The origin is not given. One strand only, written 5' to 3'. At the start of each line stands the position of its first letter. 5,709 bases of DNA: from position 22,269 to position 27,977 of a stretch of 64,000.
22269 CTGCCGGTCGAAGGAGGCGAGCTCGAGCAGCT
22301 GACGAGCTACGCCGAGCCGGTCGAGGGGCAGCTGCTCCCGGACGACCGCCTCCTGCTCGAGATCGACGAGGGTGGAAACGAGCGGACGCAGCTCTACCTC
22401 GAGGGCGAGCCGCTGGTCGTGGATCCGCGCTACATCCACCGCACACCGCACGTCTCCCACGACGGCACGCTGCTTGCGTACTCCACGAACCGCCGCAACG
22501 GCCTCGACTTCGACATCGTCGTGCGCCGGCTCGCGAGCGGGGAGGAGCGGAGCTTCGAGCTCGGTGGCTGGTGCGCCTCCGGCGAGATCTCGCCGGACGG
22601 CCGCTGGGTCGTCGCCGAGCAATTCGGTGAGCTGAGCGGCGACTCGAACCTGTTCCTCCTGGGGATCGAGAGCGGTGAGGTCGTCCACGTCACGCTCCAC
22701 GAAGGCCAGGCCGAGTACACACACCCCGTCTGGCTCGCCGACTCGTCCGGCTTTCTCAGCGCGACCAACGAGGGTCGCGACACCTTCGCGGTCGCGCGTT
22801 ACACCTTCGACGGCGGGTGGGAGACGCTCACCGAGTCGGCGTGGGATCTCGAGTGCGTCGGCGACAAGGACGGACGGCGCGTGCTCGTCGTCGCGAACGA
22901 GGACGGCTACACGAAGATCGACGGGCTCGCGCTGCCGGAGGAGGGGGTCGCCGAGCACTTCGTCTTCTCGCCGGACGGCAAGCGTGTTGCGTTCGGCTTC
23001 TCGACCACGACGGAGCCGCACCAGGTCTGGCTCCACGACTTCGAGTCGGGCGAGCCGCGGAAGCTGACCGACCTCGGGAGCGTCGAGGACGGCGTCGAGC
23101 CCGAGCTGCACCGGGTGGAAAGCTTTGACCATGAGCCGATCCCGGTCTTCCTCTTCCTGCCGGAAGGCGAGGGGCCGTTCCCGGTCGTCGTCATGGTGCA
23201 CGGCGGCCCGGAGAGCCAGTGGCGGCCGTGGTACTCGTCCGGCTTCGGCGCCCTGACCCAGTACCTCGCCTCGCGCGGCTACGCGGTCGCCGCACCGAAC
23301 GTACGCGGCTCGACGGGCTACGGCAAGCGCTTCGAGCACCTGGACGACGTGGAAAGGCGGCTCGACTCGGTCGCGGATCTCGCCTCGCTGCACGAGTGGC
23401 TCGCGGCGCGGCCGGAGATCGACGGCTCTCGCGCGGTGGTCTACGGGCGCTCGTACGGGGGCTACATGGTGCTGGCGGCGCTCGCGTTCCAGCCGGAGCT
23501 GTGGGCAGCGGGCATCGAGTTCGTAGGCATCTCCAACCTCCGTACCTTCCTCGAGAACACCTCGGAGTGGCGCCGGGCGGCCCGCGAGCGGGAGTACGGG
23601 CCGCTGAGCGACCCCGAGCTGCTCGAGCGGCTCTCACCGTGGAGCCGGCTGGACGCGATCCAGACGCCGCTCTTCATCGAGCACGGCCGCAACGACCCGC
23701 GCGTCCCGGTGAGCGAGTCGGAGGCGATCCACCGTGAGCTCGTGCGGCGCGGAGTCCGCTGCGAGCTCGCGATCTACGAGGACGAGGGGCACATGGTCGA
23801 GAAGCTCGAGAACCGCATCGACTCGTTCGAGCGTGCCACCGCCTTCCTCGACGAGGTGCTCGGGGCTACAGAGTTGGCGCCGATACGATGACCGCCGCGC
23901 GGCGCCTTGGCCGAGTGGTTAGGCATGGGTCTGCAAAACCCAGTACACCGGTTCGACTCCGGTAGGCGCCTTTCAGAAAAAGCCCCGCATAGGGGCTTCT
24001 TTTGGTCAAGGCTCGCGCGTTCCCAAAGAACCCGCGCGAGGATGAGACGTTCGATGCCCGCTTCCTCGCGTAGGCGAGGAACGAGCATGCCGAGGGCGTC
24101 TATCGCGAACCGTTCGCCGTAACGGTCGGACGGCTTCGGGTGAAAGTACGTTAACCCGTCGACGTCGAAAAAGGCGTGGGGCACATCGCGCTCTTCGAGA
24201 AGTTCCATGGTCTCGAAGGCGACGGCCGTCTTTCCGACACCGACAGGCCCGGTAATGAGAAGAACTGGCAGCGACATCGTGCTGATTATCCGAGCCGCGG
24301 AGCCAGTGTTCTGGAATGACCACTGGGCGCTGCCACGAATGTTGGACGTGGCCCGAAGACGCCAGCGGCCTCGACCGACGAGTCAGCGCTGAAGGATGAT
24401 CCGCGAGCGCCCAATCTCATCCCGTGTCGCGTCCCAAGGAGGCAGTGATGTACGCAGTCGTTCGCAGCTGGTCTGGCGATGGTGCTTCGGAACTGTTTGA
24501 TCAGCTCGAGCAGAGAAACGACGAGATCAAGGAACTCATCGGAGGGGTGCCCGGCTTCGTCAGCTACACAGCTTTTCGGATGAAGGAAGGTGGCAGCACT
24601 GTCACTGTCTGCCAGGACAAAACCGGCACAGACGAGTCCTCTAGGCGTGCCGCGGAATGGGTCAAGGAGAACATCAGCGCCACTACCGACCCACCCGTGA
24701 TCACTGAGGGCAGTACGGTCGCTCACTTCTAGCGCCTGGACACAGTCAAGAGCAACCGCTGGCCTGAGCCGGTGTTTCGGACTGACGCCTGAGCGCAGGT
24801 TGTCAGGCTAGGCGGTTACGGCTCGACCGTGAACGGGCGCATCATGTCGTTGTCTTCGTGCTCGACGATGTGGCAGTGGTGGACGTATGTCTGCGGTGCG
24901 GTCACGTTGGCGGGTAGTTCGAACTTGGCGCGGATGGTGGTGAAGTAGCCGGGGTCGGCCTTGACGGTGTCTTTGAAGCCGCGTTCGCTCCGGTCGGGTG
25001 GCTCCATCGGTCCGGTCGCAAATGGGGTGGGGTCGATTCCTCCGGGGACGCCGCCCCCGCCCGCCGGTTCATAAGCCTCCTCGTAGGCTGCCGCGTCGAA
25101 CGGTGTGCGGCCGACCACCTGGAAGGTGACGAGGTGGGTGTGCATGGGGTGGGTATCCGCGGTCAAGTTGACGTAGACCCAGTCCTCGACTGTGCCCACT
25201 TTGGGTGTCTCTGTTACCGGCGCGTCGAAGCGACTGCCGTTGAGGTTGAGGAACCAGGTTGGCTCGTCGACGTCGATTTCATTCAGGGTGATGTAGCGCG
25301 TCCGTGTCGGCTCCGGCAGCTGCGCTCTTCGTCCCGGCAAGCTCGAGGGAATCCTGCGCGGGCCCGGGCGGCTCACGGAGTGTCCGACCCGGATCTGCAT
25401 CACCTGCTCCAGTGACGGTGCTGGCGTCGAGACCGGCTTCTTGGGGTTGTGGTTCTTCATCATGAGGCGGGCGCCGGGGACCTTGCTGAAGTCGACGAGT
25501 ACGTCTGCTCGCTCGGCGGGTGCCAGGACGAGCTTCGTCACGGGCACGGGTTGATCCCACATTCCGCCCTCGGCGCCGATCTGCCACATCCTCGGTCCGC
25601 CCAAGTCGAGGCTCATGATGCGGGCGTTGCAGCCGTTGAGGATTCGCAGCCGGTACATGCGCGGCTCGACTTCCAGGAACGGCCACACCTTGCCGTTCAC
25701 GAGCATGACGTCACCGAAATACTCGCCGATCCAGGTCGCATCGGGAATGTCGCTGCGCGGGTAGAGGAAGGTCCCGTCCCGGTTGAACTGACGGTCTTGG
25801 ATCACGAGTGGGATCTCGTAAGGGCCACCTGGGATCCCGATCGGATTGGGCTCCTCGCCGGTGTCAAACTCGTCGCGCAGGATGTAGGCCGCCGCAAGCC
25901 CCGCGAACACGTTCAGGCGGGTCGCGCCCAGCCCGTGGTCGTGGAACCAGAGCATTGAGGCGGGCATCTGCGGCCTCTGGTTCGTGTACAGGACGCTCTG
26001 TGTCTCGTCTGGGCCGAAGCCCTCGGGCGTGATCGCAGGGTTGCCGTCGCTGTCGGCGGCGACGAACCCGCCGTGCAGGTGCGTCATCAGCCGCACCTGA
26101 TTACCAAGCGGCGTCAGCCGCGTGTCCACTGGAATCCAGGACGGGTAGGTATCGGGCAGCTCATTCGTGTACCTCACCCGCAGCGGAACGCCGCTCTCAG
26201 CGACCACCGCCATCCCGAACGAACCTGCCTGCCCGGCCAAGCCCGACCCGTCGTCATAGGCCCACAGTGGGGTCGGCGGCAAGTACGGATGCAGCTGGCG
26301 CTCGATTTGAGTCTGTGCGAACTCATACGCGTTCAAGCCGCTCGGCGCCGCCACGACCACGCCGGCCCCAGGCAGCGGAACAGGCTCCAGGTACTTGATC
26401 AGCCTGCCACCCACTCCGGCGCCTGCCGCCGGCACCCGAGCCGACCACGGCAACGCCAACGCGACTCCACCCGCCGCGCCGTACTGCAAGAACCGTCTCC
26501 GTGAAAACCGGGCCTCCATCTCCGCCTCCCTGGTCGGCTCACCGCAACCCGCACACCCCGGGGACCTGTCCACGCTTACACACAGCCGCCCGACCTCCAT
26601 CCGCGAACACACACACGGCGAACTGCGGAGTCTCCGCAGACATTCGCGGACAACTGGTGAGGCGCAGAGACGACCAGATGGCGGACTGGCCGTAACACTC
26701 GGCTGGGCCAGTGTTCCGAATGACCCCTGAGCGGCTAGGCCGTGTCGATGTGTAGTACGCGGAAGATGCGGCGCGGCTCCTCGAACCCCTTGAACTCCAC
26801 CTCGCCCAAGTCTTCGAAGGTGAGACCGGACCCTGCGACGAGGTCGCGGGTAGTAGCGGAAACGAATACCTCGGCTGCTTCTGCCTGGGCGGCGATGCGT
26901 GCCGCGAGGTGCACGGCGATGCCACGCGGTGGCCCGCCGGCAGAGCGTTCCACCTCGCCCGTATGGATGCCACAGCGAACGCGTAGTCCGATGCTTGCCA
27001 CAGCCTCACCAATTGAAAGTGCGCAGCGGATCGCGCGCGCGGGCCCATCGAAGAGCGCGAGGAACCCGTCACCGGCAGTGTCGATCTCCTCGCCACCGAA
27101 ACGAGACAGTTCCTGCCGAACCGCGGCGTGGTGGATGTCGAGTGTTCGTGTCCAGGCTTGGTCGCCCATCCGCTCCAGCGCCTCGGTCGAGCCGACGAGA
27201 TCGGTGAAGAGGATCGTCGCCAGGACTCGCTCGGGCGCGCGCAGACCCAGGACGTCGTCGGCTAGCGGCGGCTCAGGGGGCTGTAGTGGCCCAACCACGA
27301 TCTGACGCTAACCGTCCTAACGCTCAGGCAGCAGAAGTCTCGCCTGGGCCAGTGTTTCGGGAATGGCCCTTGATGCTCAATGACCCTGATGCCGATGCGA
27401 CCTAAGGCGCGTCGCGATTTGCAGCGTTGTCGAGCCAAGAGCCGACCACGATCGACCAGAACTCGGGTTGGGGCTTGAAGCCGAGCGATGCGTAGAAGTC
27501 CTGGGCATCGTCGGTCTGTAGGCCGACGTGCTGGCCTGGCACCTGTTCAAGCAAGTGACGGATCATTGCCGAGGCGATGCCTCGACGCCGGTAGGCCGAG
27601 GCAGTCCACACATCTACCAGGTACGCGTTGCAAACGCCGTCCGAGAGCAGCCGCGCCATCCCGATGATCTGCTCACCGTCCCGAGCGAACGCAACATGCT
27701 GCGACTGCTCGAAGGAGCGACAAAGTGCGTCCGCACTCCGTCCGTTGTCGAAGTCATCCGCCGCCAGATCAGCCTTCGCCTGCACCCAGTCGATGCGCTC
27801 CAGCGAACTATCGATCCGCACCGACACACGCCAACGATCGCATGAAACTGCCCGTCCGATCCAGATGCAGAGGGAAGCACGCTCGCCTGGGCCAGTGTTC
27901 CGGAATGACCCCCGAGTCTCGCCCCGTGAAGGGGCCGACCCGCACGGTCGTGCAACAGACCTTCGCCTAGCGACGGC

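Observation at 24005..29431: Cassette-array-like region: seven co-oriented copies of a 30-35-nt motif split the tRNA-Cys/dapE interval into single-gene modules, with no recombinase in view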

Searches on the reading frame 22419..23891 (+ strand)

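Call 9: search_protein_families(library=pfam, proteins=[window:22419-23891:+], max_evalue=0.01)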
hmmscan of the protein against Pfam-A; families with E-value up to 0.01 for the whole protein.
window:22419-23891:+ (490 aa): 15 families
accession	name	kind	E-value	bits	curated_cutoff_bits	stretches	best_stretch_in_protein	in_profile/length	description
PF00326.27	Peptidase_S9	-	1.1e-46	159.5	22.6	1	278-483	5-212/213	Prolyl oligopeptidase family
PF20434.5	BD-FAE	-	5.1e-13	49.5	26.8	1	247-441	5-215/215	BD-FAE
PF12146.15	Hydrolase_4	-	1.6e-12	47.6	27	1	255-364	5-103/239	Serine aminopeptidase, S33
PF02129.25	Peptidase_S15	-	4.9e-11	43.3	23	1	242-376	6-134/262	X-Pro dipeptidyl-peptidase (S15 family)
PF01738.24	DLH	-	3e-10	40.5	21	1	242-462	2-190/217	Dienelactone hydrolase family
PF00561.26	Abhydrolase_1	-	2e-09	37.9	25.8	1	255-361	1-93/245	alpha/beta hydrolase fold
PF07224.18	Chlorophyllase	-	5.6e-09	35.7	26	1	236-353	24-132/301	Chlorophyllase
PF12697.13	Abhydrolase_6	-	6.6e-08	33.9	26.3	1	257-460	1-206/217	Alpha/beta hydrolase family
PF07676.18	PD40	-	7.4e-05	23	20.9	0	181-192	14-25/38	WD40-like Beta Propeller Repeat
PF05448.18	AXE1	-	0.00021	20.6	21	0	235-363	63-202/321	Acetyl xylan esterase (AXE1)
PF02230.22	Abhydrolase_2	-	0.00035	20.9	23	0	415-460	156-201/217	Phospholipase/Carboxylesterase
PF03403.19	PAF-AH_p_II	-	0.0013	17.8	20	0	252-296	98-136/372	Platelet-activating factor acetylhydrolase, isoform II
PF03583.20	LIP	-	0.003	17.4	23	0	415-464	215-265/286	Secretory lipase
PF00756.26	Esterase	-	0.0037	17.5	22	0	323-386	101-159/251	Putative esterase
PF07859.19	Abhydrolase_3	-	0.0041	17.3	25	0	318-458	49-206/210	alpha/beta hydrolase fold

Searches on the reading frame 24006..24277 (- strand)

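Call 9: search_protein_families(library=pfam, proteins=[window:24006-24277:-], max_evalue=0.01)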
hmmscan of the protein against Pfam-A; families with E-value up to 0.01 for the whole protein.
window:24006-24277:- (90 aa): 4 families
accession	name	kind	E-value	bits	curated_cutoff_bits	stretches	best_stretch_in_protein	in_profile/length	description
PF13191.12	AAA_16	-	0.00098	20.1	32.6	1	4-37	25-61/167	AAA ATPase domain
PF01637.24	ATPase_2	-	0.0013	19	33.2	1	5-67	22-83/225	ATPase domain predominantly from Archaea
PF13401.12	AAA_22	-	0.0021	18.8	27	1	5-41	7-43/130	AAA domain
PF03266.21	NTPase_1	-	0.0029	17.9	23.9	1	6-33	2-29/168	NTPase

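Call 85: search_protein_families(library=pfam, proteins=[window:24006-24277:-], max_evalue=0.01)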
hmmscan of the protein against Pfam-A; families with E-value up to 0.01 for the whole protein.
window:24006-24277:- (90 aa): 4 families
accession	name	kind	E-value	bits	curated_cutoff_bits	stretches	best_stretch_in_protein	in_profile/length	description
PF13191.12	AAA_16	-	0.00098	20.1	32.6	1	4-37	25-61/167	AAA ATPase domain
PF01637.24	ATPase_2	-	0.0013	19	33.2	1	5-67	22-83/225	ATPase domain predominantly from Archaea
PF13401.12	AAA_22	-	0.0021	18.8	27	1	5-41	7-43/130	AAA domain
PF03266.21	NTPase_1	-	0.0029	17.9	23.9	1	6-33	2-29/168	NTPase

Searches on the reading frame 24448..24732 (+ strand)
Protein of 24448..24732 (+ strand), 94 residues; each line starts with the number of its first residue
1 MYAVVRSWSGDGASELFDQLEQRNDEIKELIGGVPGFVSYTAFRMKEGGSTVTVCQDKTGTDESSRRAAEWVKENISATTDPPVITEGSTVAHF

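Call 9: search_protein_families(library=pfam, proteins=[window:24448-24732:+], max_evalue=0.01)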
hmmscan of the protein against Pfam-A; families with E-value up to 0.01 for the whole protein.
window:24448-24732:+ (94 aa): 0 families

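Call 85: search_protein_families(library=pfam, proteins=[window:24448-24732:+], max_evalue=0.01)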
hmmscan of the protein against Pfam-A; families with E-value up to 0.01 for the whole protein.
window:24448-24732:+ (94 aa): 0 families

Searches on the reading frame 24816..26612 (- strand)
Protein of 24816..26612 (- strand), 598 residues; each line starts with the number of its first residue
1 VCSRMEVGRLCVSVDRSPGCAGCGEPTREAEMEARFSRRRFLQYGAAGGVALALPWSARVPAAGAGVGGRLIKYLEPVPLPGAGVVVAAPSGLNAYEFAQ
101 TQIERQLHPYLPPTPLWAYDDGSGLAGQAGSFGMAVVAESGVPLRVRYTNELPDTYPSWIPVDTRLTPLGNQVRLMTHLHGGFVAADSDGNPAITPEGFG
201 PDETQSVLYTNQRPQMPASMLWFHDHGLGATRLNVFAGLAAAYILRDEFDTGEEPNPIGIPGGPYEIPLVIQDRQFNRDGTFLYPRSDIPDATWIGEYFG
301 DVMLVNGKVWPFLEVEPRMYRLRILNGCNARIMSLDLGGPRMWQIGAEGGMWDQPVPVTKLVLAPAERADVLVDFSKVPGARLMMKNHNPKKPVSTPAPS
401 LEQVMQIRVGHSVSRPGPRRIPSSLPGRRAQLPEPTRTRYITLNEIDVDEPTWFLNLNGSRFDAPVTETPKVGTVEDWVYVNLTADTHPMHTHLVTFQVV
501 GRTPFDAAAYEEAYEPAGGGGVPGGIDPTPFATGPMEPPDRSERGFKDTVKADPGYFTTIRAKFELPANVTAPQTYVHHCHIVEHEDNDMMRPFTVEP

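Call 9: search_protein_families(library=pfam, proteins=[window:24816-26612:-], max_evalue=0.01)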
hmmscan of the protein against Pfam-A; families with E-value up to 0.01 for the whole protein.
window:24816-26612:- (598 aa): 4 families
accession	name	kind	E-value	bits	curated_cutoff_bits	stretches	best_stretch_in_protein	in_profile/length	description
PF07731.20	Cu-oxidase_2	-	2.3e-19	70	20.4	1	442-597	11-134/137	Multicopper oxidase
PF00394.28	Cu-oxidase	-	0.00029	21.4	21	1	314-386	61-133/157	Multicopper oxidase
PF10518.14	TAT_signal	-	0.00075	19.8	22.7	1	36-55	2-21/21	TAT (twin-arginine translocation) pathway signal sequence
PF07732.21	Cu-oxidase_3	-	0.0041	17.6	21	0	176-247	50-116/119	Multicopper oxidase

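Call 73: find_homologous_proteins(query=window:24816-26519:-, max_evalue=1e-80)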
Query window:24816-26519:- (567 aa): 2294 proteins with E <= 1e-80 among 8000 candidates; the best 120 are listed.
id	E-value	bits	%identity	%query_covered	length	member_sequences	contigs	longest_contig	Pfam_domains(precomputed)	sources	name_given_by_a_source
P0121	0.0e+0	1325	100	100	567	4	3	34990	PF07731.21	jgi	jgi:spore coat protein A, manganese oxidase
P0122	0.0e+0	1164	87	100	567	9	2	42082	PF07731.21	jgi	jgi:spore coat protein A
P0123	0.0e+0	1149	87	99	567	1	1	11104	PF07731.21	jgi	jgi:spore coat protein A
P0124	0.0e+0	1139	85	99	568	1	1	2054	PF07731.21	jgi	jgi:spore coat protein A, manganese oxidase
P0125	0.0e+0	1130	84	100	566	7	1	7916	PF07731.21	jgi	jgi:spore coat protein A, manganese oxidase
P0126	0.0e+0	1129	85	100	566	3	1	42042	PF07731.21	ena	-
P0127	0.0e+0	1128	85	99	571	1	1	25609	PF07731.21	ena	-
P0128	0.0e+0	1128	84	99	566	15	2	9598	PF07731.21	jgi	jgi:spore coat protein A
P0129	0.0e+0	1125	85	99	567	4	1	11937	PF07731.21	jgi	jgi:spore coat protein A, manganese oxidase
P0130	0.0e+0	1121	84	100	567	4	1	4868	PF07731.21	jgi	jgi:spore coat protein A, manganese oxidase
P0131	0.0e+0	1121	84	99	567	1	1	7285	PF07731.21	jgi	jgi:spore coat protein A, manganese oxidase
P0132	0.0e+0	1120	84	99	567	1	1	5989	PF07731.21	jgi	jgi:spore coat protein A, manganese oxidase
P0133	0.0e+0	1120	84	99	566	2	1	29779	PF07731.21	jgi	jgi:spore coat protein A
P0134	0.0e+0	1117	84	100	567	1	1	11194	PF07731.21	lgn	-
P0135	0.0e+0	1117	84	100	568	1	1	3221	PF07731.21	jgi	-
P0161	0.0e+0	1080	82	99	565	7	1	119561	PF07731.21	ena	-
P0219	0.0e+0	1046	79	99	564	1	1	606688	PF07731.21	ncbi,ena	-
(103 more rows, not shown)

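Call 74: find_encoding_contigs(protein=P0122, flank=10000, max_places=2)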
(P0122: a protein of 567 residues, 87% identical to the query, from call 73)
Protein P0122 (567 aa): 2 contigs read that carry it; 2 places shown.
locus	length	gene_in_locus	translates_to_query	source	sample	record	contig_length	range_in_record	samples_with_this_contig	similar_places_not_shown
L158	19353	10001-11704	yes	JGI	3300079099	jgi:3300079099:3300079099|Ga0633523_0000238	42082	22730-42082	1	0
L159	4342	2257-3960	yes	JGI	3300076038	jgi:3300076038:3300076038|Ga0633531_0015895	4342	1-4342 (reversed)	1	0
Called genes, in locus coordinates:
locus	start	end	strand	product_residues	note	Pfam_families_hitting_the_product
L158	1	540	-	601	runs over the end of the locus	PF26626:DUF8201 (faint), PF13231:PMT_2 (weak)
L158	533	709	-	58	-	-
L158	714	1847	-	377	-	PF03706:LPG_synthase_TM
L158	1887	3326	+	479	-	PF00535:Glycos_transf_2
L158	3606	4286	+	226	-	PF00072:Response_reg, PF00196:GerE, PF13384:HTH_23 (weak)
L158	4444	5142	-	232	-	PF00072:Response_reg, PF00196:GerE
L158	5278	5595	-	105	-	PF12802:MarR_2 (weak), PF13412:HTH_24 (weak)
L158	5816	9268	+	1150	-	-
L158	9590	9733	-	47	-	-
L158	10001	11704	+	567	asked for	PF07731:Cu-oxidase_2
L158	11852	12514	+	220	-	-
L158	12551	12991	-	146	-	PF01966:HD, PF13487:HD_5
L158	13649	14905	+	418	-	PF00990:GGDEF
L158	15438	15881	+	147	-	-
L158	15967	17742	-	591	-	-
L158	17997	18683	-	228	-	PF00072:Response_reg, PF25145:NfeD1b_N (weak), PF00196:GerE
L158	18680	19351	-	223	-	?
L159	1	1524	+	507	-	?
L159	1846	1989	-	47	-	-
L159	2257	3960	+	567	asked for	PF07731:Cu-oxidase_2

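Call 75: find_encoding_contigs(protein=P0161, flank=10000, max_places=1)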
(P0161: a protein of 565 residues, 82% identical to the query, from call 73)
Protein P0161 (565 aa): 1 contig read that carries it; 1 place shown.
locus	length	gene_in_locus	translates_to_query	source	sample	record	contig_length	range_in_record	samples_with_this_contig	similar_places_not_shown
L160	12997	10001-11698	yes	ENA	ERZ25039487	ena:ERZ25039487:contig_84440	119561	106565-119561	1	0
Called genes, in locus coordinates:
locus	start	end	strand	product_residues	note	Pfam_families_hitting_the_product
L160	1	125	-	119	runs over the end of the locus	-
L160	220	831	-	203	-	-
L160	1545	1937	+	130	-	-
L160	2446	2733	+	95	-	-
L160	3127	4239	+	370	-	PF03354:TerL_ATPase (weak)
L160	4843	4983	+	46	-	-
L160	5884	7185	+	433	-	PF13155:Toprim_2 (weak), PF13362:Toprim_3 (weak), PF13662:Toprim_4 (faint)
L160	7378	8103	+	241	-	PF12307:DUF3631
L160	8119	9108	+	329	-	-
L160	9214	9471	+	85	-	PF00589:Phage_integrase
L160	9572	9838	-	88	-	PF00589:Phage_integrase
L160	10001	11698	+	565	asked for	PF07731:Cu-oxidase_2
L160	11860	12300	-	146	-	-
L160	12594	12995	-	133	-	?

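Call 76: find_encoding_contigs(protein=P0219, flank=10000, max_places=1)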
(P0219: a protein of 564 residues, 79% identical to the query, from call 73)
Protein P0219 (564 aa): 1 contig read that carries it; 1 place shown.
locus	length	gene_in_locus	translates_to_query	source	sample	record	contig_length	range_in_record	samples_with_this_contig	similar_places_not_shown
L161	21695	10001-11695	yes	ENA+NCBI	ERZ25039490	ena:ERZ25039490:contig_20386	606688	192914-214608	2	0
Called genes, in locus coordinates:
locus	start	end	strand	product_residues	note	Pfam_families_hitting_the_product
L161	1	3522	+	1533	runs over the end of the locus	PF08471:Ribonuc_red_2_N, PF02867:Ribonuc_red_lgC, PF14890:Intein_splicing, PF14528:LAGLIDADG_3, PF02867:Ribonuc_red_lgC, PF12637:TSCPD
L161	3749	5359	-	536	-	-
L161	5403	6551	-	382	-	PF02771:Acyl-CoA_dh_N, PF02770:Acyl-CoA_dh_M, PF00441:Acyl-CoA_dh_1, PF08028:Acyl-CoA_dh_2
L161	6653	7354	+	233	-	PF01638:HxlR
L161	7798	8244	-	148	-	PF05425:CopD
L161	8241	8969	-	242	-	PF13489:Methyltransf_23 (weak), PF01209:Ubie_methyltran, PF13847:Methyltransf_31, PF08241:Methyltransf_11, PF08242:Methyltransf_12, PF13649:Methyltransf_25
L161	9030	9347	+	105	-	PF02311:AraC_binding, PF07883:Cupin_2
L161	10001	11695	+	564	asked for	PF07731:Cu-oxidase_2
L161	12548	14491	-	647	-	PF00724:Oxidored_FMN, PF00070:Pyr_redox (faint), PF01266:DAO (weak), PF03486:HI0933_like (faint), PF07992:Pyr_redox_2, PF12831:FAD_oxidored (faint), PF13450:NAD_binding_8 (weak), PF13738:Pyr_redox_3 (faint)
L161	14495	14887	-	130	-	PF07883:Cupin_2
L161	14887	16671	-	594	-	PF02776:TPP_enzyme_N, PF00205:TPP_enzyme_M, PF02775:TPP_enzyme_C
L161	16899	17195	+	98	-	-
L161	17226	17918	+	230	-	PF08901:DUF1847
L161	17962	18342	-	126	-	PF00656:Peptidase_C14 (weak)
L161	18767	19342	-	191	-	-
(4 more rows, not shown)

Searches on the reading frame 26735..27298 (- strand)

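Call 9: search_protein_families(library=pfam, proteins=[window:26735-27298:-], max_evalue=0.01)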
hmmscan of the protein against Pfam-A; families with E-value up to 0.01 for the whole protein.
window:26735-27298:- (187 aa): 1 family
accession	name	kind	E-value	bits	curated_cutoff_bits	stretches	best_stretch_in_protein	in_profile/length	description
PF00211.25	Guanylate_cyc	-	1.2e-12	48.3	21.9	1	27-172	9-173/183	Adenylate and Guanylate cyclase catalytic domain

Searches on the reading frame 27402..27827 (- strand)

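Call 9: search_protein_families(library=pfam, proteins=[window:27402-27827:-], max_evalue=0.01)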
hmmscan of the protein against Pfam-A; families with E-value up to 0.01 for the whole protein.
window:27402-27827:- (141 aa): 5 families
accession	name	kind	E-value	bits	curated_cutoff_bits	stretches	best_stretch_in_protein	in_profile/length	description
PF00583.31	Acetyltransf_1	-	7e-13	49.3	20.7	1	40-117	31-116/116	Acetyltransferase (GNAT) family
PF13508.13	Acetyltransf_7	-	1.2e-12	48.5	27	1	43-119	3-84/84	Acetyltransferase (GNAT) domain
PF13673.13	Acetyltransf_10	-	5.4e-10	39.8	23.6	1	25-119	12-109/128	Acetyltransferase (GNAT) domain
PF13527.13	Acetyltransf_9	-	1.2e-05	25.7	25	1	67-117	72-124/127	Acetyltransferase (GNAT) domain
PF13880.12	Acetyltransf_13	-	0.0012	19.1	22.8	1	73-95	10-32/69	ESCO1/2 acetyl-transferase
